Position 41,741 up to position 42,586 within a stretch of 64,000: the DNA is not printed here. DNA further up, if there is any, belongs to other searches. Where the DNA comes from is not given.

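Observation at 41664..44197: Divergent four-gene operon around a Panacea (DUF4065) protein: candidate new PanA-toxin-like system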

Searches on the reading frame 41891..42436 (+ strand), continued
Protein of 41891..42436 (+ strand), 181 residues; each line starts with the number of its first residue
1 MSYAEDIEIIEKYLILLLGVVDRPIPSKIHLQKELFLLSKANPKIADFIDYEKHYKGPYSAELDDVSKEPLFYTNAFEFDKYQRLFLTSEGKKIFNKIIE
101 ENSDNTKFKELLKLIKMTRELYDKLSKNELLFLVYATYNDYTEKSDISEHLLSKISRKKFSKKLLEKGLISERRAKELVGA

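Call 43: list_cluster_members(proteins=[P0018, P0184, P0107])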
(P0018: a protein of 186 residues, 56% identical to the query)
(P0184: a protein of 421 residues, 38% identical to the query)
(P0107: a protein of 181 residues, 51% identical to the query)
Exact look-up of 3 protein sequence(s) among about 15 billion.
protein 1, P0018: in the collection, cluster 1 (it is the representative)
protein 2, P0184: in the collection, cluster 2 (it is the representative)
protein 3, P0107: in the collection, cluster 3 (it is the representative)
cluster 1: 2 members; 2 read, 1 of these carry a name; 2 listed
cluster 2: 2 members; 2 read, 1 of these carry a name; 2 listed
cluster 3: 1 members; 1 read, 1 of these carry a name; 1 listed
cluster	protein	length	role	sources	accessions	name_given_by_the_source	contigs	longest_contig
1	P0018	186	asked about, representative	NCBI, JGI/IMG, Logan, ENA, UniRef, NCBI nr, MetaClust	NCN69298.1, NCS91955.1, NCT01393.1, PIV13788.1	MAG: hypothetical protein GW779_06130 [Candidatus Altiarchaeum hamiconexum] | Antitoxin SocA-like Panacea domain-containing protein n=2 Tax=Nanobdellati TaxID=1783276 ... | hypothetical protein [Candidatus Altarchaeum hamiconexum]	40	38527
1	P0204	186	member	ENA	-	-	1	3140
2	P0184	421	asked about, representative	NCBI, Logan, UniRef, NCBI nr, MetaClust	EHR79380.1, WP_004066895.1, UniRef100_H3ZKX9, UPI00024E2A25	hypothetical protein OCC_07933 [Thermococcus litoralis DSM 5473] | Uncharacterized protein n=1 Tax=Thermococcus litoralis (strain ATCC 51850 / DSM 5473 / ... | hypothetical protein [Thermococcus litoralis]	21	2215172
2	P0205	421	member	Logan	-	-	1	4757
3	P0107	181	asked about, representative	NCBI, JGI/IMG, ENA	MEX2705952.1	MAG: hypothetical protein Q6352_011905 [Candidatus Freyrarchaeum guaymaensis]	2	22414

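Call 50: list_cluster_members(proteins=[P0100, P0115, window:41891-42436:+, window:41664-41894:+, window:37945-38475:-, window:44200-44394:-])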
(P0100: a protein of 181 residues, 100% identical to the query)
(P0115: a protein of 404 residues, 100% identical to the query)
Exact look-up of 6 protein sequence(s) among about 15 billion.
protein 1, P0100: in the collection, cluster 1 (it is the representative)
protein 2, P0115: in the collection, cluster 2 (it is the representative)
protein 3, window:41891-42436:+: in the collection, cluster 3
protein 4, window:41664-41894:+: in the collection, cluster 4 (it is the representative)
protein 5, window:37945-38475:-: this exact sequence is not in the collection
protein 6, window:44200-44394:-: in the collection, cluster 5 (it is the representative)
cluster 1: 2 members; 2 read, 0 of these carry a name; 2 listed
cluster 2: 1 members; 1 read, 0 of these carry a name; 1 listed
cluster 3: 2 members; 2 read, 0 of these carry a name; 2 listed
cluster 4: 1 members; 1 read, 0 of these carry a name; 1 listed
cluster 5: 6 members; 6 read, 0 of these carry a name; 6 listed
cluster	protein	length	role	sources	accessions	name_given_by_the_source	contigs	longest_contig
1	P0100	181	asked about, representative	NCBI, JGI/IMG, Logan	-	-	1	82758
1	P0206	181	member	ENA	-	-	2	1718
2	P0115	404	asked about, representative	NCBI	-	-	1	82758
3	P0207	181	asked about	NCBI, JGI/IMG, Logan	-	-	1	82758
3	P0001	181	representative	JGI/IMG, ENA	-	-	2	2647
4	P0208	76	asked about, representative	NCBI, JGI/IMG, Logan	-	-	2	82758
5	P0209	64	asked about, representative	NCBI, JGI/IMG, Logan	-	-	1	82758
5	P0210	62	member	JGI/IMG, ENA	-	-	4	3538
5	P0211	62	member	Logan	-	-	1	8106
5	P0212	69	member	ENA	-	-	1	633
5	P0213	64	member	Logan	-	-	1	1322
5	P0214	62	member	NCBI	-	-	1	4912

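Call 72: find_encoding_contigs(protein=P0093, flank=3000, max_places=2)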
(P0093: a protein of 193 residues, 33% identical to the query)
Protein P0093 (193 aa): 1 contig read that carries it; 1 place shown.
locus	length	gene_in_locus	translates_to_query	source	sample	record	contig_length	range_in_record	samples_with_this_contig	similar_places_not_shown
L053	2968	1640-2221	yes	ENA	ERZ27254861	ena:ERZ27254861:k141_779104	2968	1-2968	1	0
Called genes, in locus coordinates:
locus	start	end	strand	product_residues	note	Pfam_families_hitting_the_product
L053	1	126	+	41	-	?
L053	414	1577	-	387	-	-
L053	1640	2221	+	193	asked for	PF03683:UPF0175 (weak)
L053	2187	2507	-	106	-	-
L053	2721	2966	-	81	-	?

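Call 73: find_encoding_contigs(protein=P0095, flank=5000, max_places=2)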
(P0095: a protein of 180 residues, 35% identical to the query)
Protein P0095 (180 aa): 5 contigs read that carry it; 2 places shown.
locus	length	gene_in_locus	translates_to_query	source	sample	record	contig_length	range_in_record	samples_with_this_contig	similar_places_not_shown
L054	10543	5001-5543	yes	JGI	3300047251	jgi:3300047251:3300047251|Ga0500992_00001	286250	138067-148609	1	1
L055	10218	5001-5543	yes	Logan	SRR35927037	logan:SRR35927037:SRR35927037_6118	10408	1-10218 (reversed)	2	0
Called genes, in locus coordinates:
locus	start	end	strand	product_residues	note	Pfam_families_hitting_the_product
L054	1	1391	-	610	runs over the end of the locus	PF01935:DUF87, PF12846:AAA_10, PF19044:P-loop_TraG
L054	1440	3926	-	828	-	-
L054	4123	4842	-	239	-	-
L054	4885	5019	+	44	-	-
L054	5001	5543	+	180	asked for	-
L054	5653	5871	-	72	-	-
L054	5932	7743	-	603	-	PF00270:DEAD (faint), PF04851:ResIII (weak), PF13307:Helicase_C_2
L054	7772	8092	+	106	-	-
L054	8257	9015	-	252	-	-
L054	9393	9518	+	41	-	-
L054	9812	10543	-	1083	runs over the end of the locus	-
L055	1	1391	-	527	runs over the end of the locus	?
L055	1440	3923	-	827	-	-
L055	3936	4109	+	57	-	-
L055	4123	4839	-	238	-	-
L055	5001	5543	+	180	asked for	-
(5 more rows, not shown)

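Call 81: fold_search(model_id=the predicted structure, library=viral)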
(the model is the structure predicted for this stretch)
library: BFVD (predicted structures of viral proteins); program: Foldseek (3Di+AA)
matches with E <= 10: 125; with E <= 0.001: 0
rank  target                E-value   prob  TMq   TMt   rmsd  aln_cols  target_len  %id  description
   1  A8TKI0                4.7e-02  1.00  0.51  0.56   3.9       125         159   15  Uncharacterized protein [Sulfolobus spindle-shaped virus 4]
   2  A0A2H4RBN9            6.8e-02  0.98  0.44  0.55   9.4       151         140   21  Uncharacterized protein [Sulfolobus ellipsoid virus 1]
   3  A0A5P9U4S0            1.2e-01  1.00  0.54  0.66   5.0       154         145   16  (no name in the UniProt tables at hand)
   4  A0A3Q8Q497            1.3e-01  0.98  0.47  0.61   5.1       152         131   18  Uncharacterized protein [Sulfolobus polyhedral virus 2]
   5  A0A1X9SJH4            5.1e-01  0.95  0.42  0.65   3.2       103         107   19  Uncharacterized protein [Sulfolobus islandicus rod-shaped virus 9]
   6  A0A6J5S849            5.4e-01  0.14  0.19  0.09  16.2       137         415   11  DNA topoisomerase [uncultured Caudovirales phage]
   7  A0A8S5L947            7.8e-01  0.69  0.42  0.56   5.7       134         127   16  Antitoxin SocA-like Panacea domain-containing protein [Siphoviridae sp. ct4T77]
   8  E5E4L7                8.7e-01  0.16  0.21  0.19  10.4       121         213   16  MotA activator of middle period transcription [Acinetobacter phage Acj61]
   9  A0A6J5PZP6            1.1e+00  0.05  0.15  0.07  27.7       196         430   12  Bacteriophage/Gene transfer agent portal protein [uncultured Caudovirales phage]
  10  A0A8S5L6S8            1.3e+00  0.04  0.18  0.05  19.2       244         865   14  DUF5710 domain-containing protein [Siphoviridae sp. cts9W16]
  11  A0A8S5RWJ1            1.7e+00  0.02  0.13  0.09  23.0       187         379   14  Uncharacterized protein [Siphoviridae sp. ctHip2]
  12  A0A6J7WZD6            1.8e+00  0.06  0.16  0.18  13.5       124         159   15  Uncharacterized protein [uncultured Caudovirales phage]
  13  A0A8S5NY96            1.9e+00  0.06  0.15  0.13  24.0       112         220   17  Uncharacterized protein [Caudovirales sp. ct0FJ5]
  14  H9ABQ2                2.0e+00  0.13  0.21  0.27  10.6        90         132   16  ORF1 [Halogeometricum pleomorphic virus 1]
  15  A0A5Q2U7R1            2.0e+00  0.08  0.17  0.34   8.9        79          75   18  (no name in the UniProt tables at hand)
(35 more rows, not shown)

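Call 83: find_encoding_contigs(protein=P0001, flank=3000, max_places=2)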
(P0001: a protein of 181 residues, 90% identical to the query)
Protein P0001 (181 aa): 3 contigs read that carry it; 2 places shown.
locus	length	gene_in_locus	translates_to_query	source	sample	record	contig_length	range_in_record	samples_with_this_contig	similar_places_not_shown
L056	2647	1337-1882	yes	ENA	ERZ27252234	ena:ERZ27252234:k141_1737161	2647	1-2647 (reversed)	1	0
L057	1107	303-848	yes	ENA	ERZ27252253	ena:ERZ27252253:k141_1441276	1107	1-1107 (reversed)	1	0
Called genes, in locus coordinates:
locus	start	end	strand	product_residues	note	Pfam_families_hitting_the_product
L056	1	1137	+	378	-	?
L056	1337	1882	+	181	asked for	-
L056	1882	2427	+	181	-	-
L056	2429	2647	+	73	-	?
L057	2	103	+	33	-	?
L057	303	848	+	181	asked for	-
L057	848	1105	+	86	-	?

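Call 84: find_encoding_contigs(protein=P0002, flank=3000, max_places=2)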
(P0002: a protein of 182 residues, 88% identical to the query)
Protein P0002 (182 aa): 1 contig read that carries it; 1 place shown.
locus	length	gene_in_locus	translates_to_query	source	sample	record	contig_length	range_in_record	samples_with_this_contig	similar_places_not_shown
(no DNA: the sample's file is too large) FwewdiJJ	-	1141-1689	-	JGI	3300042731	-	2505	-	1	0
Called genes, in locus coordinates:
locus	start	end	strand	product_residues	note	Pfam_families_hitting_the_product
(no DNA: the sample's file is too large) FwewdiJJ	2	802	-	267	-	?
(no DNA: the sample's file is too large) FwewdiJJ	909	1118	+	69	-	-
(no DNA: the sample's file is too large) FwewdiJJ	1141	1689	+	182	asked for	-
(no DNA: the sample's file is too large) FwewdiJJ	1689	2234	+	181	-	-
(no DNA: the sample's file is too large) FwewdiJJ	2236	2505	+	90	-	?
